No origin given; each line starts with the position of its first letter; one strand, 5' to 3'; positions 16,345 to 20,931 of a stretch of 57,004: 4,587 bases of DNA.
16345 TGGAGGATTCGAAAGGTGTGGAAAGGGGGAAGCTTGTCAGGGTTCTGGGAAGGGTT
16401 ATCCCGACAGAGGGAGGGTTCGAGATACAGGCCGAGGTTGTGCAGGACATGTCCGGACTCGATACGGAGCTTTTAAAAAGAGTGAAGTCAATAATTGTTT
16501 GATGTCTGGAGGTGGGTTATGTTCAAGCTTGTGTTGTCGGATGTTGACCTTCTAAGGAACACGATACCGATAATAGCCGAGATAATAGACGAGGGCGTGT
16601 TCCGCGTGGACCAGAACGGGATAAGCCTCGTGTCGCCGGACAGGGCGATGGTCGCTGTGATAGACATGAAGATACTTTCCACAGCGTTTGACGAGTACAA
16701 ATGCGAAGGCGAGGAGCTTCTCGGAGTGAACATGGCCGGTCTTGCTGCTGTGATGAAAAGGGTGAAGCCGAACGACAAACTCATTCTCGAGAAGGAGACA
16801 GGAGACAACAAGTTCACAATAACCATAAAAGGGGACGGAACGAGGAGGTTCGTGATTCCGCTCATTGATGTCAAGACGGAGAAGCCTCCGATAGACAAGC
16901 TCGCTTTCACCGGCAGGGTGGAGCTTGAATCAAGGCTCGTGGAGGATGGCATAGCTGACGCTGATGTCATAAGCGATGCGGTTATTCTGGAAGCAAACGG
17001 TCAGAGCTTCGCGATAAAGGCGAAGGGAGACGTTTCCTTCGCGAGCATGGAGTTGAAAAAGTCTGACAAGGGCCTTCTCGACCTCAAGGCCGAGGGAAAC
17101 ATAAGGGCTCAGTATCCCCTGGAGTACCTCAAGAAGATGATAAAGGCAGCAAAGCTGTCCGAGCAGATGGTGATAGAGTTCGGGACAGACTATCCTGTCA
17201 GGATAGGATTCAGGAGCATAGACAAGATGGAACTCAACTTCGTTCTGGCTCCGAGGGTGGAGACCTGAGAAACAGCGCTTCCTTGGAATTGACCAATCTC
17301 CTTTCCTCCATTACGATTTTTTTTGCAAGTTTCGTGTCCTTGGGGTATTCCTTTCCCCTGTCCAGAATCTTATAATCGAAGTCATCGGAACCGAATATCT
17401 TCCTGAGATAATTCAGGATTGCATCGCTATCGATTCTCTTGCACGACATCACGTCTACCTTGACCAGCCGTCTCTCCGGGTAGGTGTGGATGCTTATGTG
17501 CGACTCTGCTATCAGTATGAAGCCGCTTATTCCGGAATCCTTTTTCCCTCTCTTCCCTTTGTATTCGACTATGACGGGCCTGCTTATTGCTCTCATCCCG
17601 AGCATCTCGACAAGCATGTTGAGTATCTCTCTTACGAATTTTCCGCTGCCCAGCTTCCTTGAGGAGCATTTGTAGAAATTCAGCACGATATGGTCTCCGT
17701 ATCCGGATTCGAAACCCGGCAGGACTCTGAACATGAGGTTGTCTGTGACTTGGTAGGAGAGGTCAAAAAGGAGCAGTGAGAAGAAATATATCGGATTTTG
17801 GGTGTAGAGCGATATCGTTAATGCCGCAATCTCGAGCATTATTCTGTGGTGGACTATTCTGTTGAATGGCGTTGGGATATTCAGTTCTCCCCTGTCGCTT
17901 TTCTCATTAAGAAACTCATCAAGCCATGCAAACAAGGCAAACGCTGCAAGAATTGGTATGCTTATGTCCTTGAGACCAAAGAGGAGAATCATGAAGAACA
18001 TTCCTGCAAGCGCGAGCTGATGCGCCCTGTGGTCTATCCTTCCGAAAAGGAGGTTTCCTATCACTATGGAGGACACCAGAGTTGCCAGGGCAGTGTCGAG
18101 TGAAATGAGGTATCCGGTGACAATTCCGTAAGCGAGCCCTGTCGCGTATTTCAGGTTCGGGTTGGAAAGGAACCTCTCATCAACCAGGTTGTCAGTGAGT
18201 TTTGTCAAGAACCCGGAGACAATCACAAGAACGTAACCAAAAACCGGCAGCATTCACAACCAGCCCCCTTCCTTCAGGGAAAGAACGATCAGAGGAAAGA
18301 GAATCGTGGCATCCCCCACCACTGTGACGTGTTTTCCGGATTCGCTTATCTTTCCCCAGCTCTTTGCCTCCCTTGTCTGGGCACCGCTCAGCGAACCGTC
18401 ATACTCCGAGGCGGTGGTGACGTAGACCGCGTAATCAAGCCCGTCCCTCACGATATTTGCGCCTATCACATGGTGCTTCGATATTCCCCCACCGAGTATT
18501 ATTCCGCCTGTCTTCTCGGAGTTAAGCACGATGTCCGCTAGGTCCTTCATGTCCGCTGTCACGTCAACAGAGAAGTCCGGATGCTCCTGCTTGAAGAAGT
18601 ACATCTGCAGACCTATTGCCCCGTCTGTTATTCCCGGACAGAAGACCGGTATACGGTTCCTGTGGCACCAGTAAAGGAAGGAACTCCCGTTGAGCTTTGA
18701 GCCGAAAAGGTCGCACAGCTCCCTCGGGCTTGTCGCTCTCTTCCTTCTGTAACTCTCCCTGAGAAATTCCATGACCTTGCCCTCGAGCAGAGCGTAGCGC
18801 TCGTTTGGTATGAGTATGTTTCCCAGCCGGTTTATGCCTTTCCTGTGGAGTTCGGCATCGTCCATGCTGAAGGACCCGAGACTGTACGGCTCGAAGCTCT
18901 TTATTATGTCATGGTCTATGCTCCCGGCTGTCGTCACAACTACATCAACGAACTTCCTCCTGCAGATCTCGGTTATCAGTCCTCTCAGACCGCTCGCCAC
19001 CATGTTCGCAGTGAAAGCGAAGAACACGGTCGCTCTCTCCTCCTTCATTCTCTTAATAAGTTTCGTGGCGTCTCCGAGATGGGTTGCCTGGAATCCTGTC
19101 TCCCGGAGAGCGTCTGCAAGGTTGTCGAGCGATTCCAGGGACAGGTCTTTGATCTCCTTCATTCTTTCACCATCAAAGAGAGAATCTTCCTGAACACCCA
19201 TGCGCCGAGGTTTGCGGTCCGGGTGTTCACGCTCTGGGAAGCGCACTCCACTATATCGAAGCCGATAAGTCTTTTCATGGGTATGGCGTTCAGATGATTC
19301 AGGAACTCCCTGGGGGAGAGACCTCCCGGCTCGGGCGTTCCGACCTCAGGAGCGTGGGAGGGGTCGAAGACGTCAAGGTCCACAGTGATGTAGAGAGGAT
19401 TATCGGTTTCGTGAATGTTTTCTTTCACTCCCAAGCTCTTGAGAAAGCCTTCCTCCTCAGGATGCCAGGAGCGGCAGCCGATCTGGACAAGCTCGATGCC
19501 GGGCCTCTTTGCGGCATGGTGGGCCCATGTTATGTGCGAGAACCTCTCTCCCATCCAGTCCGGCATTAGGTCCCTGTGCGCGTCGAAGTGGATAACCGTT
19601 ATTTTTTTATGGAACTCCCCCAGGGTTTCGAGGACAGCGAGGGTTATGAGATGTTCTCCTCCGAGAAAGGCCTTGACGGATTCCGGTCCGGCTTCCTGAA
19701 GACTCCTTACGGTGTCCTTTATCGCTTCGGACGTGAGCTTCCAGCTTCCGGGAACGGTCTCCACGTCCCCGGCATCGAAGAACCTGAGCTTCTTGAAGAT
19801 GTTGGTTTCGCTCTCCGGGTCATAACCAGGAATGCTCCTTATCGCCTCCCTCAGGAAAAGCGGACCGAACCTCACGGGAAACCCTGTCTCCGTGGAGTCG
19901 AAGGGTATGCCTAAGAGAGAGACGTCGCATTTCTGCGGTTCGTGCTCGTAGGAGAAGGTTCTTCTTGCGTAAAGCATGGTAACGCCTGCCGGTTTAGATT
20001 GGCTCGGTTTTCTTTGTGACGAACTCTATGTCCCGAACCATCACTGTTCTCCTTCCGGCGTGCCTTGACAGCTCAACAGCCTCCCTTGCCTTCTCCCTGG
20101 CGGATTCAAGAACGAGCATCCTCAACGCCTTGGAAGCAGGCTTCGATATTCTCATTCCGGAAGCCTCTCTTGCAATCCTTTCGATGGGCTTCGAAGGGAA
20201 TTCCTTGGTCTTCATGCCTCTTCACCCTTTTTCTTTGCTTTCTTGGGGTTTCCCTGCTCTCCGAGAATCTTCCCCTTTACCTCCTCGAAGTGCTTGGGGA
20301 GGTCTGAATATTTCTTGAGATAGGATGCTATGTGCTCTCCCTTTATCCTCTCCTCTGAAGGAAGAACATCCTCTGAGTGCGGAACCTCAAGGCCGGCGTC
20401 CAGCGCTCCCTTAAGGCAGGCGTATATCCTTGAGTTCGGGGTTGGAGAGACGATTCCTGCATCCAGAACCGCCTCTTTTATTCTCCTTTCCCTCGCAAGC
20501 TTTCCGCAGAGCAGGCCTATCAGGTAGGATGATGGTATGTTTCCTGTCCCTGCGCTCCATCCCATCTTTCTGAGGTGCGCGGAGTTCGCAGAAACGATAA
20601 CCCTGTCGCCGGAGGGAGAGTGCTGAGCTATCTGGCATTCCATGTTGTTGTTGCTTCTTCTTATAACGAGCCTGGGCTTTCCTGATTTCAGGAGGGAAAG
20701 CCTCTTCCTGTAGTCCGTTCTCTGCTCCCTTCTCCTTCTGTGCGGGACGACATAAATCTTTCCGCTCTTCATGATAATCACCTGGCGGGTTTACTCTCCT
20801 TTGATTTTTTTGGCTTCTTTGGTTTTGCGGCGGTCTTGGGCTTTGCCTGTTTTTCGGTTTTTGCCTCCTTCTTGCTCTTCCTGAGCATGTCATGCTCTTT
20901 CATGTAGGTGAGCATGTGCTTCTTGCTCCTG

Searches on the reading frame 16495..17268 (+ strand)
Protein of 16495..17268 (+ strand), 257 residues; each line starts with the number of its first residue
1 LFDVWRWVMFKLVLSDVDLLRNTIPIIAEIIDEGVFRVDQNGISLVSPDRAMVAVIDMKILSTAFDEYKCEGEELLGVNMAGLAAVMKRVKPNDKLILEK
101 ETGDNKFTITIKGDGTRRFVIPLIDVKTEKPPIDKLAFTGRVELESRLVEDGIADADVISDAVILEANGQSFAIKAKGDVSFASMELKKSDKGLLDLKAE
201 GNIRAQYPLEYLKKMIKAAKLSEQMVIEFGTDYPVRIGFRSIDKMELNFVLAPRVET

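Call 63: search_protein_families(library=pfam, proteins=[window:16495-17268:+], max_evalue=0.0001)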
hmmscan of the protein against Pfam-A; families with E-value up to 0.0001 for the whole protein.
window:16495-17268:+ (257 aa): 3 families
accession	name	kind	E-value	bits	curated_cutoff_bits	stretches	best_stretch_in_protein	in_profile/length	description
PF00705.23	PCNA_N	-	6.7e-17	61.8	20.3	1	9-116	1-108/127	Proliferating cell nuclear antigen, N-terminal domain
PF02747.20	PCNA_C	-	4.9e-08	33.6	23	1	154-253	23-127/128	Proliferating cell nuclear antigen, C-terminal domain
PF02144.21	Rad1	-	3.2e-05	23.6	24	0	15-228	7-244/257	Repair protein Rad1/Rec1/Rad17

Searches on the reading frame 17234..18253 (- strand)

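Call 63: search_protein_families(library=pfam, proteins=[window:17234-18253:-], max_evalue=0.0001)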
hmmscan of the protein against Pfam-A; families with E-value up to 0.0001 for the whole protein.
window:17234-18253:- (339 aa): 1 family
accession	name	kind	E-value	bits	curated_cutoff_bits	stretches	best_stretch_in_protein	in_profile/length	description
PF02675.21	AdoMet_dc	-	2.9e-24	85.9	25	1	188-300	1-107/107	S-adenosylmethionine decarboxylase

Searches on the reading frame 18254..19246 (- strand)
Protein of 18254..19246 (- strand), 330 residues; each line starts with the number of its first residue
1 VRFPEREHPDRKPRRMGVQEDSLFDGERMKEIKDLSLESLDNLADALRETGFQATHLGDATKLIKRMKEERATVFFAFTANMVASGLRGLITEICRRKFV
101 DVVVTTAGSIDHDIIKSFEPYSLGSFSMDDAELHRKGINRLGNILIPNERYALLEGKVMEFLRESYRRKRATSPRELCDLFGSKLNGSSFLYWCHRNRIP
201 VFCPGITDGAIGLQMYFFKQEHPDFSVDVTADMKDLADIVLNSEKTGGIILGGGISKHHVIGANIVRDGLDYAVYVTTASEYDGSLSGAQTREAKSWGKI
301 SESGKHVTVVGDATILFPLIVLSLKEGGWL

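Call 63: search_protein_families(library=pfam, proteins=[window:18254-19246:-], max_evalue=0.0001)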
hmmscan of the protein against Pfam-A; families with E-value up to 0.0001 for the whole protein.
window:18254-19246:- (330 aa): 1 family
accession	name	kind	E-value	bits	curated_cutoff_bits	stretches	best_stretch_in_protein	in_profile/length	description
PF01916.23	DS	-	1.8e-110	369.2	27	1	43-322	2-286/288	Deoxyhypusine synthase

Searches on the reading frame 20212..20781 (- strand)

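Call 63: search_protein_families(library=pfam, proteins=[window:20212-20781:-], max_evalue=0.0001)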
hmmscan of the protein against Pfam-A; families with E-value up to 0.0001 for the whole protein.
window:20212-20781:- (189 aa): 2 families
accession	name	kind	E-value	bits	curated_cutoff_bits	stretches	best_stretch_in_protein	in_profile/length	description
PF17144.9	Ribosomal_L5e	-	3.5e-27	95.9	27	2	10-95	3-95/163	Ribosomal large subunit proteins 60S L5, and 50S L18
PF00861.27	Ribosomal_L18p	-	1.7e-06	28.8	27.8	1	15-110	7-95/116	Ribosomal L18 of archaea, bacteria, mitoch. and chloroplast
